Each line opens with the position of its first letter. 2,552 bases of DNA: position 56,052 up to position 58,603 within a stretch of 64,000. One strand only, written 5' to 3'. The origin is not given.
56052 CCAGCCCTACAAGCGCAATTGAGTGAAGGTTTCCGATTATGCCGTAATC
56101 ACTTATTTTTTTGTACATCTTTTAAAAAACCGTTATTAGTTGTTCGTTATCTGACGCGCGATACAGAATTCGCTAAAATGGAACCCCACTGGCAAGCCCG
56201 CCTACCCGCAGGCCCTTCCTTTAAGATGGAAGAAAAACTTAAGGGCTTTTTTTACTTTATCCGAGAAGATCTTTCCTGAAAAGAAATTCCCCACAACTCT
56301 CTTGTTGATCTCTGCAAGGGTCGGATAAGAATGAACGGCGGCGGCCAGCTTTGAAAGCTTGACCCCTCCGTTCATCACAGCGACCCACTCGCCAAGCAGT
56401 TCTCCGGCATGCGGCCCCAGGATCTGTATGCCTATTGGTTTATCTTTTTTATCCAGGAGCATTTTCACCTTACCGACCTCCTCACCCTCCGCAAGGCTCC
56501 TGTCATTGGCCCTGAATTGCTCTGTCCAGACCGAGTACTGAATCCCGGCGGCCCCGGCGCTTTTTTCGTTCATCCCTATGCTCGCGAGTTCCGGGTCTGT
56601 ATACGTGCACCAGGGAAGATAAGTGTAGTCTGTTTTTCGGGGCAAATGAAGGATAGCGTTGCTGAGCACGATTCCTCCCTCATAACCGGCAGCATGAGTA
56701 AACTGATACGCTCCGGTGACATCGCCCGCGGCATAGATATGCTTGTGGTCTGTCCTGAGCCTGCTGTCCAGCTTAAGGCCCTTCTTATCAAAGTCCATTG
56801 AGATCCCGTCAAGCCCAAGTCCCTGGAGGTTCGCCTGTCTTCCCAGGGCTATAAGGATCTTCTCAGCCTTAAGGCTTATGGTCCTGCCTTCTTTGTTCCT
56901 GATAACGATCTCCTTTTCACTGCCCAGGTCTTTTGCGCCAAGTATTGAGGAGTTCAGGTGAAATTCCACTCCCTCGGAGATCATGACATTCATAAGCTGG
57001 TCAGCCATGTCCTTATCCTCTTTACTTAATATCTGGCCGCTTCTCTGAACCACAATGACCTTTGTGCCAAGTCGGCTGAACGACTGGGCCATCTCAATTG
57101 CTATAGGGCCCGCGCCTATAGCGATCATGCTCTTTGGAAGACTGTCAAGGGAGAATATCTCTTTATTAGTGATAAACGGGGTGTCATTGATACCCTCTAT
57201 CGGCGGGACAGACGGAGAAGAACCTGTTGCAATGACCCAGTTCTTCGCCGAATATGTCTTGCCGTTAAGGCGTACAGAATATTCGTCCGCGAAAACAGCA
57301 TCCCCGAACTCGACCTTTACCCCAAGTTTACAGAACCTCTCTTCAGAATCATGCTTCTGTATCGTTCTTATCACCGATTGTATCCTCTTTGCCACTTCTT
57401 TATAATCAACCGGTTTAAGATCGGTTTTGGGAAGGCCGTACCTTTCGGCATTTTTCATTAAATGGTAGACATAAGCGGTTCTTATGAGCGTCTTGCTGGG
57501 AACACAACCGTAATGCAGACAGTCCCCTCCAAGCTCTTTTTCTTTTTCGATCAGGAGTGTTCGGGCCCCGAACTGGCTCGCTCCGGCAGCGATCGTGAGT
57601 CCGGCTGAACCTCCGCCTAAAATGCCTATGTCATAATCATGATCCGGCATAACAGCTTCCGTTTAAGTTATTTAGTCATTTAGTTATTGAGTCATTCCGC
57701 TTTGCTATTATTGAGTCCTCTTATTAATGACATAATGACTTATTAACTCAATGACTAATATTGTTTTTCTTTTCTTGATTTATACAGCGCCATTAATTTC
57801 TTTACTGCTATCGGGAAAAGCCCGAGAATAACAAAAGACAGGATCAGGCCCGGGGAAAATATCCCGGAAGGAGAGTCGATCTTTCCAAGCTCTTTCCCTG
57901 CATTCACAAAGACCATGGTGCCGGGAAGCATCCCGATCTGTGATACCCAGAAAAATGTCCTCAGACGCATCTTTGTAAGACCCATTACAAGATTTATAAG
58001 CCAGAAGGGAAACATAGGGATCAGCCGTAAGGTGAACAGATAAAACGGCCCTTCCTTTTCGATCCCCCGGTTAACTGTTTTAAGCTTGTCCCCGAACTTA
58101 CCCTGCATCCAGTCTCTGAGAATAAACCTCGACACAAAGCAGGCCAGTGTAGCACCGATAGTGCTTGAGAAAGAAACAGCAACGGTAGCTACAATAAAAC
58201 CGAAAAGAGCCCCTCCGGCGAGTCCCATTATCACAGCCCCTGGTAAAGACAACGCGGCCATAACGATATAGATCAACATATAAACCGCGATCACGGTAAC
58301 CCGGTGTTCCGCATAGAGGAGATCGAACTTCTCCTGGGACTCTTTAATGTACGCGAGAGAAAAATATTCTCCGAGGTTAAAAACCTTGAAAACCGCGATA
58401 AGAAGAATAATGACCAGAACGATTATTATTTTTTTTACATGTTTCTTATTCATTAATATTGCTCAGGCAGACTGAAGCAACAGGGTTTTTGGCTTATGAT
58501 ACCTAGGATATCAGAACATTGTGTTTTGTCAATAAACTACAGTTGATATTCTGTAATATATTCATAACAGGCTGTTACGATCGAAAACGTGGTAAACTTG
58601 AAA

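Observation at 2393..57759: Short periodic tandem arrays (mostly heptamers) abut the start-codon region of many genes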

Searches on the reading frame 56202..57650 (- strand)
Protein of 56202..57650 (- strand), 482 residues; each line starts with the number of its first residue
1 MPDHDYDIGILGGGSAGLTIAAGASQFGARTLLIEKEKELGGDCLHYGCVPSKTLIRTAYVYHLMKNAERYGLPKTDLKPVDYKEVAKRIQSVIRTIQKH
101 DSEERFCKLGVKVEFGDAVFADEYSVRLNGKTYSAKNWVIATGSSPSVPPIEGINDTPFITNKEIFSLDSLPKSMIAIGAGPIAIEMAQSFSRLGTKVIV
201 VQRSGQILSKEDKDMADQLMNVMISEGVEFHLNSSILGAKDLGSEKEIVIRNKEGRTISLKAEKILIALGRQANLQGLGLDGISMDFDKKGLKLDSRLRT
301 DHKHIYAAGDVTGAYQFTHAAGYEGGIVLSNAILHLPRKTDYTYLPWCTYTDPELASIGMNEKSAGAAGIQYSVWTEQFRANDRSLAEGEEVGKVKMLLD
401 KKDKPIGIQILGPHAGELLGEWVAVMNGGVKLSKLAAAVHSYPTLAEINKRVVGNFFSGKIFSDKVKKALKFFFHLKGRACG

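Call 9: search_protein_families(library=pfam, proteins=[window:56202-57650:-])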
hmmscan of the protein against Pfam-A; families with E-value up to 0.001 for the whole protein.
window:56202-57650:- (482 aa): 12 families
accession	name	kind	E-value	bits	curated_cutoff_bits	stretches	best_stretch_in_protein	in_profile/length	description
PF07992.20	Pyr_redox_2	-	8.9e-57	193.2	26.1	1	6-325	1-291/291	Pyridine nucleotide-disulphide oxidoreductase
PF02852.28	Pyr_redox_dim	-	5.4e-25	88.2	25.3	1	346-448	2-105/110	Pyridine nucleotide-disulphide oxidoreductase, dimerisation domain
PF00070.33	Pyr_redox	-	2.7e-19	69.9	22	1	176-249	3-78/82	Pyridine nucleotide-disulphide oxidoreductase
PF13738.12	Pyr_redox_3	-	4.9e-14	52.7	30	1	10-309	2-305/305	Pyridine nucleotide-disulphide oxidoreductase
PF03486.20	HI0933_like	-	2.9e-09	37.2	50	0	7-42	2-37/244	HI0933-like protein Rossmann domain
PF01134.28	GIDA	-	1.6e-07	31.2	22.1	1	7-68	1-59/391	Glucose inhibited division protein A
PF12831.13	FAD_oxidored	-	1.9e-07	31.2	27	1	7-44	1-38/416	FAD dependent oxidoreductase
PF13450.12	NAD_binding_8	-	1.2e-06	29.1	21.9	1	10-47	1-38/68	NAD(P)-binding Rossmann-like domain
PF01266.30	DAO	-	1.4e-05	25.3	27.9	0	7-42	1-37/353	FAD dependent oxidoreductase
PF02826.25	2-Hacid_dh_C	-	0.00021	21.2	25.1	0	173-212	37-76/178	D-isomer specific 2-hydroxyacid dehydrogenase, NAD binding domain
PF00890.30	FAD_binding_2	-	0.00032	20.4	20.4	0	10-46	4-39/414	FAD binding domain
PF13434.12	Lys_Orn_oxgnase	-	0.00062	19.4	21.3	0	127-221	135-239/339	L-lysine 6-monooxygenase/L-ornithine 5-monooxygenase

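Call 24: find_encoding_contigs(protein=window:56202-57650:-, flank=10000, max_places=10)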
Protein window:56202-57650:- (482 aa): 13 contigs read that carry it; 10 places shown.
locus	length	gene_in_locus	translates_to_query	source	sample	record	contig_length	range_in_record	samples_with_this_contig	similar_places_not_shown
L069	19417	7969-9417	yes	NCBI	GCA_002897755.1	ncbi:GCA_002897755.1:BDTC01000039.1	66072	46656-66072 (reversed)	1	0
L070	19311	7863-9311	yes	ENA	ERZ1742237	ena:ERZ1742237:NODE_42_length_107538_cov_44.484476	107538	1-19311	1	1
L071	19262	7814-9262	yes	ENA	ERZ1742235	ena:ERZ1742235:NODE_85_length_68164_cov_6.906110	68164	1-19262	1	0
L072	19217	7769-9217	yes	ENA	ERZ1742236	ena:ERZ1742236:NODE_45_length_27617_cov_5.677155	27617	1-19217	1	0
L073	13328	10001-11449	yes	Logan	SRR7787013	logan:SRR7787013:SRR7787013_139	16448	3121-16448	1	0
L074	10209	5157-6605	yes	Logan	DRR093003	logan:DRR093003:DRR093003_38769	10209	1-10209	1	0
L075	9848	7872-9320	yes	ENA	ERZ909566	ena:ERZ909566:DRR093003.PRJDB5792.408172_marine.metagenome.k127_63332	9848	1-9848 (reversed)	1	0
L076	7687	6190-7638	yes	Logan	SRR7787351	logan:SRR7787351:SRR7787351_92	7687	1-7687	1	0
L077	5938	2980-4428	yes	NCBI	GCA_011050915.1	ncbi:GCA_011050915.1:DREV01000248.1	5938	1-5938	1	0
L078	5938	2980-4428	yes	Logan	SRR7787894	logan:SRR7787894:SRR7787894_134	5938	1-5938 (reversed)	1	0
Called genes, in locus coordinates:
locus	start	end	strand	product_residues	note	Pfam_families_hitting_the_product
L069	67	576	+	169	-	PF01790:LGT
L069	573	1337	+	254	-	PF00990:GGDEF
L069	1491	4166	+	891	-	PF04945:YHS, PF00403:HMA, PF00122:E1-E2_ATPase, PF00702:Hydrolase, PF08282:Hydrolase_3 (faint)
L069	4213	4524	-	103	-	PF13424:TPR_12, PF24885:TPR_NPHP3, PF00515:TPR_1 (faint), PF07719:TPR_2 (faint), PF13181:TPR_8 (faint), PF13374:TPR_10, PF14559:TPR_19 (faint)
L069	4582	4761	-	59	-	-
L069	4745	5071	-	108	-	PF19502:DUF6036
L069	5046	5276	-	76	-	-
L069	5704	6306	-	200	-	PF09837:DUF2064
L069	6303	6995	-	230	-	PF00535:Glycos_transf_2, PF10111:Glyco_tranf_2_2 (weak), PF13641:Glyco_tranf_2_3 (weak)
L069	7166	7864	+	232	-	PF09335:VTT_dom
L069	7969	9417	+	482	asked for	PF01134:GIDA (faint), PF01266:DAO (faint), PF07992:Pyr_redox_2, PF12831:FAD_oxidored (weak), PF13450:NAD_binding_8 (weak), PF13738:Pyr_redox_3, PF00070:Pyr_redox, PF02852:Pyr_redox_dim, +1 more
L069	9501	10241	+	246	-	PF19291:TREH_N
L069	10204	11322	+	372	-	PF00723:Glyco_hydro_15, PF04784:DUF547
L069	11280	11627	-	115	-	-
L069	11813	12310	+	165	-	PF04461:YajQ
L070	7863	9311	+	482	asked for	PF01134:GIDA (faint), PF01266:DAO (faint), PF07992:Pyr_redox_2, PF12831:FAD_oxidored (weak), PF13450:NAD_binding_8 (weak), PF13738:Pyr_redox_3, PF00070:Pyr_redox, PF02852:Pyr_redox_dim, +1 more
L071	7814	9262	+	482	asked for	PF01134:GIDA (faint), PF01266:DAO (faint), PF07992:Pyr_redox_2, PF12831:FAD_oxidored (weak), PF13450:NAD_binding_8 (weak), PF13738:Pyr_redox_3, PF00070:Pyr_redox, PF02852:Pyr_redox_dim, +1 more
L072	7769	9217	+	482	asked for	PF01134:GIDA (faint), PF01266:DAO (faint), PF07992:Pyr_redox_2, PF12831:FAD_oxidored (weak), PF13450:NAD_binding_8 (weak), PF13738:Pyr_redox_3, PF00070:Pyr_redox, PF02852:Pyr_redox_dim, +1 more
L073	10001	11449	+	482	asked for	PF01134:GIDA (faint), PF01266:DAO (faint), PF07992:Pyr_redox_2, PF12831:FAD_oxidored (weak), PF13450:NAD_binding_8 (weak), PF13738:Pyr_redox_3, PF00070:Pyr_redox, PF02852:Pyr_redox_dim, +1 more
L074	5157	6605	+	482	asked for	PF01134:GIDA (faint), PF01266:DAO (faint), PF07992:Pyr_redox_2, PF12831:FAD_oxidored (weak), PF13450:NAD_binding_8 (weak), PF13738:Pyr_redox_3, PF00070:Pyr_redox, PF02852:Pyr_redox_dim, +1 more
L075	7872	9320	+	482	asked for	PF01134:GIDA (faint), PF01266:DAO (faint), PF07992:Pyr_redox_2, PF12831:FAD_oxidored (weak), PF13450:NAD_binding_8 (weak), PF13738:Pyr_redox_3, PF00070:Pyr_redox, PF02852:Pyr_redox_dim, +1 more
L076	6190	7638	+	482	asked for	PF01134:GIDA (faint), PF01266:DAO (faint), PF07992:Pyr_redox_2, PF12831:FAD_oxidored (weak), PF13450:NAD_binding_8 (weak), PF13738:Pyr_redox_3, PF00070:Pyr_redox, PF02852:Pyr_redox_dim, +1 more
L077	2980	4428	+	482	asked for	PF01134:GIDA (faint), PF01266:DAO (faint), PF07992:Pyr_redox_2, PF12831:FAD_oxidored (weak), PF13450:NAD_binding_8 (weak), PF13738:Pyr_redox_3, PF00070:Pyr_redox, PF02852:Pyr_redox_dim, +1 more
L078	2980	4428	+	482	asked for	PF01134:GIDA (faint), PF01266:DAO (faint), PF07992:Pyr_redox_2, PF12831:FAD_oxidored (weak), PF13450:NAD_binding_8 (weak), PF13738:Pyr_redox_3, PF00070:Pyr_redox, PF02852:Pyr_redox_dim, +1 more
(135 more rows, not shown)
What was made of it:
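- On Heptanucleotide STRR/LSSR-type tandem repeats: The source is GCA_002897755.1 (call 24).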

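Call 46: find_homologous_proteins(query=window:56202-57650:-, max_evalue=1e-100)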
Query window:56202-57650:- (482 aa): 6412 proteins with E <= 1e-100 among 8000 candidates; the best 120 are listed.
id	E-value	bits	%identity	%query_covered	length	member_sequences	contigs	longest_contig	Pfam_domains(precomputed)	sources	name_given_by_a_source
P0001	0.0e+0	1084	100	100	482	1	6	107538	PF01266.31,PF13450.13,PF02852.29,PF07992.21,PF00070.34,PF13738.13,PF03486.21,PF01134.29,PF12831.14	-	-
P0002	1.6e-273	926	83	100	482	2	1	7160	PF13450.13,PF02852.29,PF07992.21,PF00070.34,PF13738.13,PF03486.21,PF01134.29,PF12831.14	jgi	jgi:pyruvate/2-oxoglutarate dehydrogenase complex dihydrolipoamide dehydrogenase (E3) component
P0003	3.2e-272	921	83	100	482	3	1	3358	PF13450.13,PF02852.29,PF07992.21,PF00070.34,PF13738.13,PF03486.21,PF01134.29,PF12831.14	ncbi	ncbi:MAG: FAD-dependent oxidoreductase [Thermodesulfovibrionia bacterium]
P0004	2.5e-271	919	82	100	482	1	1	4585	PF13450.13,PF02852.29,PF07992.21,PF00070.34,PF13738.13,PF03486.21,PF01134.29,PF12831.14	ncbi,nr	ncbi:MAG: FAD-dependent oxidoreductase [Thermodesulfovibrionia bacterium]|nr:FAD-dependent oxidoredu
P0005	8.8e-271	917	82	100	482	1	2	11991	PF13450.13,PF02852.29,PF07992.21,PF00070.34,PF13738.13,PF03486.21,PF01134.29,PF12831.14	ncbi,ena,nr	ncbi:MAG: FAD-dependent oxidoreductase [Thermodesulfovibrionia bacterium]|nr:FAD-dependent oxidoredu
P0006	1.2e-270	916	82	100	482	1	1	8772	PF13450.13,PF02852.29,PF07992.21,PF00070.34,PF13738.13,PF03486.21,PF01134.29,PF12831.14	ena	-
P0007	1.5e-270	916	80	100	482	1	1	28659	PF13450.13,PF00890.31,PF02852.29,PF07992.21,PF00070.34,PF13738.13,PF03486.21,PF01262.28,PF01134.29,PF12831.14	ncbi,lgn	ncbi:MAG: FAD-dependent oxidoreductase [Nitrospirota bacterium]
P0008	3.0e-270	915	80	100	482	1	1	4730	PF13450.13,PF00890.31,PF02852.29,PF07992.21,PF00070.34,PF13738.13,PF03486.21,PF01262.28,PF01134.29,PF12831.14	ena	-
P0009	1.0e-269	913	80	100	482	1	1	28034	PF13450.13,PF00890.31,PF02852.29,PF07992.21,PF00070.34,PF13738.13,PF03486.21,PF01134.29,PF12831.14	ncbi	-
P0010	1.3e-269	913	80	100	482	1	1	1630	PF13450.13,PF00890.31,PF02852.29,PF07992.21,PF00070.34,PF13738.13,PF03486.21,PF01262.28,PF01134.29,PF12831.14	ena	-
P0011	1.4e-269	913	80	100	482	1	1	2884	PF13450.13,PF00890.31,PF02852.29,PF07992.21,PF00070.34,PF13738.13,PF03486.21,PF01262.28,PF01134.29,PF12831.14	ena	-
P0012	3.1e-269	912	80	100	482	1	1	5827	PF13450.13,PF02852.29,PF07992.21,PF00070.34,PF13738.13,PF03486.21,PF01134.29,PF12831.14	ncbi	-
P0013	3.3e-269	912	82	100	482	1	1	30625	PF01266.31,PF13450.13,PF00890.31,PF02852.29,PF07992.21,PF00070.34,PF13738.13,PF03486.21,PF01134.29,PF12831.14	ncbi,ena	-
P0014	4.7e-269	911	80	100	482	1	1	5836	PF13450.13,PF02852.29,PF07992.21,PF00070.34,PF13738.13,PF03486.21,PF01134.29,PF12831.14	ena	-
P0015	9.2e-269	910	81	100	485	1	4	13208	PF13450.13,PF00890.31,PF02852.29,PF07992.21,PF00070.34,PF13738.13,PF03486.21,PF01134.29,PF12831.14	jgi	jgi:pyruvate/2-oxoglutarate dehydrogenase complex dihydrolipoamide dehydrogenase (E3) component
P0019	1.1e-267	906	82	100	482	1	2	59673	PF13450.13,PF02852.29,PF07992.21,PF00070.34,PF02826.26,PF13738.13,PF03486.21,PF05834.19,PF01134.29,PF12831.14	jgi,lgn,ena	-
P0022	8.3e-267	904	81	100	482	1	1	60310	PF13450.13,PF02852.29,PF07992.21,PF00070.34,PF13738.13,PF03486.21,PF01134.29,PF12831.14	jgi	jgi:pyruvate/2-oxoglutarate dehydrogenase complex dihydrolipoamide dehydrogenase (E3) component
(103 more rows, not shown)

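Call 47: find_encoding_contigs(protein=P0019, flank=10000, max_places=1)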
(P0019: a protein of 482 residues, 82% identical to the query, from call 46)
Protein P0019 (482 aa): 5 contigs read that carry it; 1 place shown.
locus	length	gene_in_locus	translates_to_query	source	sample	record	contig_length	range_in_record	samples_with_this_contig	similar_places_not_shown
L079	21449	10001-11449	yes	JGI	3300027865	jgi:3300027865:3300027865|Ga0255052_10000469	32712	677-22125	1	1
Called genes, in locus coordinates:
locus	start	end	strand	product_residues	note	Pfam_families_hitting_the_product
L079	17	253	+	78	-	PF11376:DUF3179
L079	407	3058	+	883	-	PF22422:MGH1-like_GH, PF03200:Glyco_hydro_63 (weak)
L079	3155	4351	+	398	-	PF07690:MFS_1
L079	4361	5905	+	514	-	PF00732:GMC_oxred_N, PF00890:FAD_binding_2 (faint), PF01266:DAO (weak), PF05199:GMC_oxred_C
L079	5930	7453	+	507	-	PF00128:Alpha-amylase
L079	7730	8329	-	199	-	PF01983:CofC, PF09837:DUF2064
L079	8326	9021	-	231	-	PF00535:Glycos_transf_2, PF10111:Glyco_tranf_2_2 (weak), PF13641:Glyco_tranf_2_3 (weak)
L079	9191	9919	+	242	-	PF09335:VTT_dom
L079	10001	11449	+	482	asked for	PF01134:GIDA (weak), PF02826:2-Hacid_dh_C (faint), PF07992:Pyr_redox_2, PF12831:FAD_oxidored (weak), PF13450:NAD_binding_8 (weak), PF13738:Pyr_redox_3, PF00070:Pyr_redox, PF02852:Pyr_redox_dim, +2 more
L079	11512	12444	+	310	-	PF04055:Radical_SAM, PF13353:Fer4_12 (weak), PF12345:DUF3641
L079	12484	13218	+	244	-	PF11249:DUF3047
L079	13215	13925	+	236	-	PF09335:VTT_dom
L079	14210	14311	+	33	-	-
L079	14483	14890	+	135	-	-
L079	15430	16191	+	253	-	-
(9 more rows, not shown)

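Call 48: find_encoding_contigs(protein=P0013, flank=10000, max_places=1)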
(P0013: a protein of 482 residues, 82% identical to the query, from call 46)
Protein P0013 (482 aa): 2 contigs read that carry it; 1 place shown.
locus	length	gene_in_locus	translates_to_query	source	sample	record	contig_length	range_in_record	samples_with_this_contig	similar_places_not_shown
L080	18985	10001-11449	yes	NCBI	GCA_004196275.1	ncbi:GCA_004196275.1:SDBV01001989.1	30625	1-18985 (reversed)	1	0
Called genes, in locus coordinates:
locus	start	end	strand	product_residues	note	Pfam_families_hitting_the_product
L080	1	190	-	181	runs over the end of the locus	PF04893:Yip1 (weak)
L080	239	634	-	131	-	-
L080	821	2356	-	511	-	PF01590:GAF, PF07728:AAA_5 (faint), PF13185:GAF_2, PF13492:GAF_3 (weak), PF00158:Sigma54_activat, PF14532:Sigma54_activ_2, PF25601:AAA_lid_14, PF02954:HTH_8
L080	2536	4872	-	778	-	PF00070:Pyr_redox (faint), PF01493:GXGXG (weak), PF14691:Fer4_20, PF01262:AlaDh_PNT_C (faint), PF07992:Pyr_redox_2, PF13450:NAD_binding_8 (weak), PF13738:Pyr_redox_3 (weak), PF12838:Fer4_7 (weak), +4 more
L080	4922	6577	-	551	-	PF14697:Fer4_21 (faint), PF00037:Fer4 (weak), PF12837:Fer4_6 (weak), PF12838:Fer4_7 (weak), PF13183:Fer4_8 (weak), PF13187:Fer4_9 (weak), PF13484:Fer4_16 (weak), PF01645:Glu_synthase, +2 more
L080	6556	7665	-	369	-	-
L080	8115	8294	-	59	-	-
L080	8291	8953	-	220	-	PF00535:Glycos_transf_2, PF10111:Glyco_tranf_2_2 (weak)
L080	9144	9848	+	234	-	PF09335:VTT_dom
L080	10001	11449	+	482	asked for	PF00890:FAD_binding_2 (faint), PF01134:GIDA (weak), PF07992:Pyr_redox_2, PF12831:FAD_oxidored (weak), PF13450:NAD_binding_8 (weak), PF13738:Pyr_redox_3, PF00070:Pyr_redox, PF02852:Pyr_redox_dim, +2 more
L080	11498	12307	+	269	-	PF23441:SDR, PF00106:adh_short, PF08659:KR, PF13561:adh_short_C2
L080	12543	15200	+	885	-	PF19291:TREH_N, PF00723:Glyco_hydro_15, PF04784:DUF547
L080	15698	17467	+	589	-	PF04519:Bactofilin (weak), PF03961:FapA (faint), PF00246:Peptidase_M14, PF24827:AstE_AspA_cat (weak)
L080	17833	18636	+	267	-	PF02557:VanY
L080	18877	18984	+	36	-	?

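Call 49: find_encoding_contigs(protein=P0022, flank=10000, max_places=1)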
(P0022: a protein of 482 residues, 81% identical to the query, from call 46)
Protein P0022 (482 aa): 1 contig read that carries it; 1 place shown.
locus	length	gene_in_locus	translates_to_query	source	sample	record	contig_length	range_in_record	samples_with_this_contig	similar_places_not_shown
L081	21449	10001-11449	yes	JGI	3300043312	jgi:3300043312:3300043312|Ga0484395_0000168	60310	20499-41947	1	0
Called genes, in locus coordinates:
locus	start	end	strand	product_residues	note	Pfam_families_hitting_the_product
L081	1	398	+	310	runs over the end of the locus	PF00849:PseudoU_synth_2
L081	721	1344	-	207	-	PF01983:CofC (weak), PF09837:DUF2064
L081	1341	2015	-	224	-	PF00535:Glycos_transf_2, PF10111:Glyco_tranf_2_2 (faint), PF13641:Glyco_tranf_2_3 (faint)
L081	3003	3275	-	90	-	PF02781:G6PD_C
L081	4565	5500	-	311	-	PF03446:NAD_binding_2, PF00393:6PGD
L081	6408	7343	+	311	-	PF04055:Radical_SAM, PF12345:DUF3641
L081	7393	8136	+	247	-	PF11249:DUF3047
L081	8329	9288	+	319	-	PF02685:Glucokinase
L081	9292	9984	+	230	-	PF09335:VTT_dom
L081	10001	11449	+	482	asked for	PF01134:GIDA (weak), PF03486:HI0933_like (faint), PF07992:Pyr_redox_2, PF12831:FAD_oxidored (weak), PF13450:NAD_binding_8 (weak), PF13738:Pyr_redox_3, PF00070:Pyr_redox, PF02852:Pyr_redox_dim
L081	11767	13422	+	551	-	PF00342:PGI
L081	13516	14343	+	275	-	-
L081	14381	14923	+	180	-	-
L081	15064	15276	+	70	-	-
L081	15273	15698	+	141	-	PF01850:PIN (faint), PF13470:PIN_3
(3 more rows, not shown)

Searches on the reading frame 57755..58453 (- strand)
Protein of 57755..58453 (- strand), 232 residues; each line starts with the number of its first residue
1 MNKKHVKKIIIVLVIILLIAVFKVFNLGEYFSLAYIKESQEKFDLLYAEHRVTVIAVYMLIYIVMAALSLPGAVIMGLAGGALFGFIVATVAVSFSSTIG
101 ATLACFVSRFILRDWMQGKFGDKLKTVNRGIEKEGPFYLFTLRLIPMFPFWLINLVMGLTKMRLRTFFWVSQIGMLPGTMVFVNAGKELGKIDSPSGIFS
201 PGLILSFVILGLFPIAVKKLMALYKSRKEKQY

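Call 9: search_protein_families(library=pfam, proteins=[window:57755-58453:-])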
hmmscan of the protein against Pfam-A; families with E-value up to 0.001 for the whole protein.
window:57755-58453:- (232 aa): 1 family
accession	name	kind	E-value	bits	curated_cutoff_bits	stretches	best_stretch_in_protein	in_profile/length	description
PF09335.16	VTT_dom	-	4.6e-25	88.9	33.9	1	70-187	1-122/123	VTT domain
